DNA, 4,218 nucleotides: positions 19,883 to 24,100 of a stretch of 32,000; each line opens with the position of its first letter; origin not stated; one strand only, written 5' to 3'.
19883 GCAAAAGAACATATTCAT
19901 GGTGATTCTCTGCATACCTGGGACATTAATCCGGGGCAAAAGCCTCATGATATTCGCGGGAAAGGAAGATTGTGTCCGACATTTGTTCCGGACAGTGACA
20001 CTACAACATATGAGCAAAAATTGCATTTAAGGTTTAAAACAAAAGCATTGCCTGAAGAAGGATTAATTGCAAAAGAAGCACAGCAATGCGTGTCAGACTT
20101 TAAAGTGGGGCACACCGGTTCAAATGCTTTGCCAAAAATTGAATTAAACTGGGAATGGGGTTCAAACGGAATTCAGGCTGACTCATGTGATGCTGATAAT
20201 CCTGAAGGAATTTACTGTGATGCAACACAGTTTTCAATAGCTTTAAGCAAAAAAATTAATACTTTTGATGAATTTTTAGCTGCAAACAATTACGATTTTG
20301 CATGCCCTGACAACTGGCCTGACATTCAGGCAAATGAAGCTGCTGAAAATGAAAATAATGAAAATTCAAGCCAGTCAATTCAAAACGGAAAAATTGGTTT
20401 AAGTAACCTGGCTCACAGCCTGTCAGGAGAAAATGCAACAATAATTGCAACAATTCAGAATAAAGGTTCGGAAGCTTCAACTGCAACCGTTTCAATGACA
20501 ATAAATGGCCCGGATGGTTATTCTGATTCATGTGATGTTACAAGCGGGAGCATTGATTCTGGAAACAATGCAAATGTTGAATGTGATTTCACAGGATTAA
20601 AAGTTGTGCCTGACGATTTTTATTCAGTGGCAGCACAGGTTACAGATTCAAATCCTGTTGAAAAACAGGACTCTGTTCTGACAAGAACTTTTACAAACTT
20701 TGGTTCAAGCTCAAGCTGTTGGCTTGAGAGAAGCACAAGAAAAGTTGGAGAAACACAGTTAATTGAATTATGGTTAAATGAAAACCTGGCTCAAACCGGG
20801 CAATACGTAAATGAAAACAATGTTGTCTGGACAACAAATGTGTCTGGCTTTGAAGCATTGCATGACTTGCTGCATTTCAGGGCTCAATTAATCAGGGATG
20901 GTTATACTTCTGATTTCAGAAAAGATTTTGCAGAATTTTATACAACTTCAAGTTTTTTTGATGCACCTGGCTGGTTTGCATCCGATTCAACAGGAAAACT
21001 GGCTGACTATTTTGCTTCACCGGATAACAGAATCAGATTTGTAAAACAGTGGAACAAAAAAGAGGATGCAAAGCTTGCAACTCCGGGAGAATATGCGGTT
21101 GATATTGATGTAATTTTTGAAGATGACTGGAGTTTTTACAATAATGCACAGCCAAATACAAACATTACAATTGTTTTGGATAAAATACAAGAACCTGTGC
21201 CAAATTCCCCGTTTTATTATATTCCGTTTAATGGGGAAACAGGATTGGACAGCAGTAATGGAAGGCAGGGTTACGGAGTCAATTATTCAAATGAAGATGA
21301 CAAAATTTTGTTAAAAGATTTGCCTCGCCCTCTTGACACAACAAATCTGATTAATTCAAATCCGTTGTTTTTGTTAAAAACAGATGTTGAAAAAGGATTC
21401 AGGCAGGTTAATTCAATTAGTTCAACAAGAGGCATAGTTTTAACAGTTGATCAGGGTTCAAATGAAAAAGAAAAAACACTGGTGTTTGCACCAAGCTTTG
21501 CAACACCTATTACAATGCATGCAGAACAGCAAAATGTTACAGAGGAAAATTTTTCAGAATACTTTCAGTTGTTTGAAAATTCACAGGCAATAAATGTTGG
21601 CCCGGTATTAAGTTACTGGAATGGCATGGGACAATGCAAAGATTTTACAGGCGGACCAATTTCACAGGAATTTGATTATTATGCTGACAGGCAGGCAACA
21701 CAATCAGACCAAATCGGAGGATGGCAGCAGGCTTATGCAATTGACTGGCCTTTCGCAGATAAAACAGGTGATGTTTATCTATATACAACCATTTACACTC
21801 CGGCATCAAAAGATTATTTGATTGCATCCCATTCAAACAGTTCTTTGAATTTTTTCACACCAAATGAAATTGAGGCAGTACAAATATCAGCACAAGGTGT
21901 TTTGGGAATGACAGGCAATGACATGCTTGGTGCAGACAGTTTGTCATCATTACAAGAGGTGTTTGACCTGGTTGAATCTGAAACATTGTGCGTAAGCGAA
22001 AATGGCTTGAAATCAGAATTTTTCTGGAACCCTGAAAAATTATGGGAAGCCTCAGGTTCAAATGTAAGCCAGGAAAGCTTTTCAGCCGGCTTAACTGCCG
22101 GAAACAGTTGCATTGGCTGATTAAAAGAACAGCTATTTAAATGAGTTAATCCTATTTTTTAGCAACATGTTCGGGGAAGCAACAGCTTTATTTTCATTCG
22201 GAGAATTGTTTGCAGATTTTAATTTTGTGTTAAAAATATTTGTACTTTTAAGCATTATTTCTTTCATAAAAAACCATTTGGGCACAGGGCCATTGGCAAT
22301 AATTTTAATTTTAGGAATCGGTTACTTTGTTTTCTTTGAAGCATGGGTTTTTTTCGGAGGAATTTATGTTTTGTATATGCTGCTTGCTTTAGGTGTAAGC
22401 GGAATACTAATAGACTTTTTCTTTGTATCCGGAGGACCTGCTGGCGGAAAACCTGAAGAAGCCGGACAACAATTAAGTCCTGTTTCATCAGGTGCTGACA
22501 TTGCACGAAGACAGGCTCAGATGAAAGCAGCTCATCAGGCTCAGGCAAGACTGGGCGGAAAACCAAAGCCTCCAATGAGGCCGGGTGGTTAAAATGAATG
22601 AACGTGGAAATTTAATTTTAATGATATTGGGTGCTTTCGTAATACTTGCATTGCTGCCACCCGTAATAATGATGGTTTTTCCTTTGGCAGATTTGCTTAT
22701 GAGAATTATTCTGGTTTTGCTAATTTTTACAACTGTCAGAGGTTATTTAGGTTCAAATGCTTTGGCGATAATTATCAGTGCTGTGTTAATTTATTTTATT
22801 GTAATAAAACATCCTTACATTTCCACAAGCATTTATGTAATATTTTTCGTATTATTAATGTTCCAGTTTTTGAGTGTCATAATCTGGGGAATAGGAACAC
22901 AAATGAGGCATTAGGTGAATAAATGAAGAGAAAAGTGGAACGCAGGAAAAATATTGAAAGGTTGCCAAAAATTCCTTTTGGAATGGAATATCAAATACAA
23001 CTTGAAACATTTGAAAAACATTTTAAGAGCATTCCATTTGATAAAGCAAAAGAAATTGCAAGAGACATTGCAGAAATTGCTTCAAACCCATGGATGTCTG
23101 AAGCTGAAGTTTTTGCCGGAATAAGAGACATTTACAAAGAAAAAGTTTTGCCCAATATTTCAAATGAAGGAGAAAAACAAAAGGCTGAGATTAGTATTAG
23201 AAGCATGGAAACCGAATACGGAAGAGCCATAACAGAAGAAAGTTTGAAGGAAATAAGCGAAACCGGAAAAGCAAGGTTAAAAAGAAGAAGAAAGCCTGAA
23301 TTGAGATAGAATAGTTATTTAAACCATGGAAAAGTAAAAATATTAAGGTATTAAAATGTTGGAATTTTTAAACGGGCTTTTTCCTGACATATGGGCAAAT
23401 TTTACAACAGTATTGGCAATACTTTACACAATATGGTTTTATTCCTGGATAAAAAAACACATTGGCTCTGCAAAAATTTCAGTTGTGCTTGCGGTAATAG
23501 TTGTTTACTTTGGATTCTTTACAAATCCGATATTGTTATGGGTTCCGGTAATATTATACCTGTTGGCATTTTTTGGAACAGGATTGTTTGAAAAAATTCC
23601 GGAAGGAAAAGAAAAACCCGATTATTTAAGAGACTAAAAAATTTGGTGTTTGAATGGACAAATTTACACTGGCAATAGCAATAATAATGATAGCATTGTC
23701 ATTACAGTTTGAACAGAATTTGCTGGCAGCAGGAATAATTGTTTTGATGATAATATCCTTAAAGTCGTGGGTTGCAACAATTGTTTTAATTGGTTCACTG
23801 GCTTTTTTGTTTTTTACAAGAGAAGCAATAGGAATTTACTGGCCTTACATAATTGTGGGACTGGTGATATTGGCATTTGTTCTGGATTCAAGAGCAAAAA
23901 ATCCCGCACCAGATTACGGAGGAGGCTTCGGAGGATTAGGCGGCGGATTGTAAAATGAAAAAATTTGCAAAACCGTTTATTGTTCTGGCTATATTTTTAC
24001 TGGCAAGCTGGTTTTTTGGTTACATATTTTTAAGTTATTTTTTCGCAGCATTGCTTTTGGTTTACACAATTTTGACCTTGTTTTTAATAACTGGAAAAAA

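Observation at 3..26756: Candidate undescribed cell-surface system: three giant anchored proteins, a family of small 3-TM proteins and an M64-like protease in one co-directional block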

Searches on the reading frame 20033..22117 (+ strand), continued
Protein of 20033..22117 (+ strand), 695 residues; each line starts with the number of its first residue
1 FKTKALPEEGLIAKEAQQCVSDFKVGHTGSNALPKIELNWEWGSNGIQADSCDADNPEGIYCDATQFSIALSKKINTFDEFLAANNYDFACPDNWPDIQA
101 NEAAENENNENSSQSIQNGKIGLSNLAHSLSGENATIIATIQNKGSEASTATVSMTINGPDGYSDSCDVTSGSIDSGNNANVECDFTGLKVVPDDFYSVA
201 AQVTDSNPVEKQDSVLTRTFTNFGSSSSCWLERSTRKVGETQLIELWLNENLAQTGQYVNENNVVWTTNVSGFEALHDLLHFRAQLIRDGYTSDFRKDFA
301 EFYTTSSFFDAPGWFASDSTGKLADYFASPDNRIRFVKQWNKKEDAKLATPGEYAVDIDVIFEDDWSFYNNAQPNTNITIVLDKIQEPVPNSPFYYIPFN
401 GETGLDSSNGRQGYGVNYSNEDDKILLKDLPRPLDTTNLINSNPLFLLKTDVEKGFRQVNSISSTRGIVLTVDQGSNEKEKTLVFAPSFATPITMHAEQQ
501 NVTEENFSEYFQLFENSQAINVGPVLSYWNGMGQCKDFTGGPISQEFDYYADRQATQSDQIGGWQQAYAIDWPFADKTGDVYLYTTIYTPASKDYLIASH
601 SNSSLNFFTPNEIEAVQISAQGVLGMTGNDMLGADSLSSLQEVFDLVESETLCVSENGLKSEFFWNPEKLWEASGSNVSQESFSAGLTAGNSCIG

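Call 81: search_protein_families(library=pfam, alignment_id=A2, max_evalue=0.01)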
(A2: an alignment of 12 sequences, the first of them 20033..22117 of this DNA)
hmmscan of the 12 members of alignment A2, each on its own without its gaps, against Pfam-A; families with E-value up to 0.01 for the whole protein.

A. member 1, window:20033-22117:+ (695 aa): 0 families

B. families by the number of members that match (of 12 scanned): 0 families

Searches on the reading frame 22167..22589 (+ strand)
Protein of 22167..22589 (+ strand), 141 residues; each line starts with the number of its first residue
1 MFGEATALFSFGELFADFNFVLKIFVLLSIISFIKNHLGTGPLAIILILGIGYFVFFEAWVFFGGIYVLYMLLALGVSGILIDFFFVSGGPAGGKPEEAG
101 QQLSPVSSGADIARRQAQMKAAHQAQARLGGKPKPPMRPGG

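Call 8: search_protein_families(library=pfam, proteins=[window:22167-22589:+], max_evalue=1)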
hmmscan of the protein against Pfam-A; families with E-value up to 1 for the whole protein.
window:22167-22589:+ (141 aa): 1 family
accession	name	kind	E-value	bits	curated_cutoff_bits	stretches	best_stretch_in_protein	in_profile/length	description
PF20480.3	DUF6720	-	0.63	9.8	27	1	15-87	99-176/307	Family of unknown function (DUF6720)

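Call 62: find_homologous_proteins(query=window:22167-22589:+, max_evalue=0.001)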
Query window:22167-22589:+ (141 aa): 60 proteins with E <= 0.001 among 109 candidates.
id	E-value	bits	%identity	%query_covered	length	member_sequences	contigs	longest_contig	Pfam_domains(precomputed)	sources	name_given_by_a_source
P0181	1.7e-84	299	100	100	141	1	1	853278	-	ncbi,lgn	-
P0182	4.6e-39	152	61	84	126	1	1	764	-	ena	-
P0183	2.1e-35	140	54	91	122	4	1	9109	-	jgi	-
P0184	4.4e-35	139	57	84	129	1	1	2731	-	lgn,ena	-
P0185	5.9e-35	138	59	83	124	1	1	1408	-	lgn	-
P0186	9.3e-35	138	51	98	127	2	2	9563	-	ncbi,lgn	-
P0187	7.7e-34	135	52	87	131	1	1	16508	-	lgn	-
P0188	1.6e-33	134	57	95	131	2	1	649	-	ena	-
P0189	3.7e-33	132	62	79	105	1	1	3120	-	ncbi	-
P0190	4.7e-33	132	55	85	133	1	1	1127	-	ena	-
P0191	5.4e-32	129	52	92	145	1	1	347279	-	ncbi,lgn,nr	ncbi:MAG: hypothetical protein NTZ73_01375 [Candidatus Diapherotrites archaeon]|nr:hypothetical prot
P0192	6.5e-32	128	54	84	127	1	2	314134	-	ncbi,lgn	-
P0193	1.6e-31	127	50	93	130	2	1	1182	-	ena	-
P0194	1.7e-31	127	50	76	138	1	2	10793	-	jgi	jgi:hypothetical protein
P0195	2.9e-31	126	54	87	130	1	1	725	-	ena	-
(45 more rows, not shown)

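Call 85: search_protein_families(library=ncbifam, proteins=[window:22167-22589:+], max_evalue=0.1)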
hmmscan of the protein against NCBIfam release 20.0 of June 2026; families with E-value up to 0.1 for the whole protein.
window:22167-22589:+ (141 aa): 0 families

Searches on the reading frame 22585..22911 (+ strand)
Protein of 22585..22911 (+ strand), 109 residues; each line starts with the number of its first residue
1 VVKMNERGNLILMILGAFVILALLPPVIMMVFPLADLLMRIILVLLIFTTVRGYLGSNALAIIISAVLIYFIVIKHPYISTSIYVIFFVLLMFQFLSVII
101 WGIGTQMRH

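Call 8: search_protein_families(library=pfam, proteins=[window:22585-22911:+], max_evalue=1)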
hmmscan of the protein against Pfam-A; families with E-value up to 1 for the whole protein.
window:22585-22911:+ (109 aa): 1 family
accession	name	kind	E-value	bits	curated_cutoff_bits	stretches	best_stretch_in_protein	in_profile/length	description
PF04973.17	NMN_transporter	-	0.099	13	27.3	1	6-96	78-171/175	Nicotinamide mononucleotide transporter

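Call 85: search_protein_families(library=ncbifam, proteins=[window:22585-22911:+], max_evalue=0.1)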
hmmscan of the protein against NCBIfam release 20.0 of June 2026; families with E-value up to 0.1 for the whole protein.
window:22585-22911:+ (109 aa): 0 families

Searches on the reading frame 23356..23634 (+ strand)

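Call 8: search_protein_families(library=pfam, proteins=[window:23356-23634:+], max_evalue=1)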
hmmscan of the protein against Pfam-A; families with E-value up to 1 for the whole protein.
window:23356-23634:+ (93 aa): 2 families
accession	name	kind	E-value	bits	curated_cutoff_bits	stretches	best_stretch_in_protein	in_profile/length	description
PF06127.16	Mpo1-like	-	0.0072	16.9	24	1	41-80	28-67/95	2-hydroxy-palmitic acid dioxygenase Mpo1-like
PF13347.12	MFS_2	-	0.13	11.3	27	1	13-78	263-331/427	MFS/sugar transport protein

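Call 85: search_protein_families(library=ncbifam, proteins=[window:23356-23634:+], max_evalue=0.1)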
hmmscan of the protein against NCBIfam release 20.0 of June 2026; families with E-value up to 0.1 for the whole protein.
window:23356-23634:+ (93 aa): 0 families

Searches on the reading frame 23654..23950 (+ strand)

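Call 8: search_protein_families(library=pfam, proteins=[window:23654-23950:+], max_evalue=1)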
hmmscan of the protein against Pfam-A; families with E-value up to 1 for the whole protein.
window:23654-23950:+ (99 aa): 2 families
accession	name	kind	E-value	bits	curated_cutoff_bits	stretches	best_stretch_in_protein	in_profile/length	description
PF20485.3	DUF6724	-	0.088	13.1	27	0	49-82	7-40/64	Family of unknown function (DUF6724)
PF04911.17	ATP-synt_J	-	0.22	11.6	24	0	62-76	10-24/51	ATP synthase j chain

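Call 85: search_protein_families(library=ncbifam, proteins=[window:23654-23950:+], max_evalue=0.1)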
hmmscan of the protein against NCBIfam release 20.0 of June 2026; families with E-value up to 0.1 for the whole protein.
window:23654-23950:+ (99 aa): 0 families
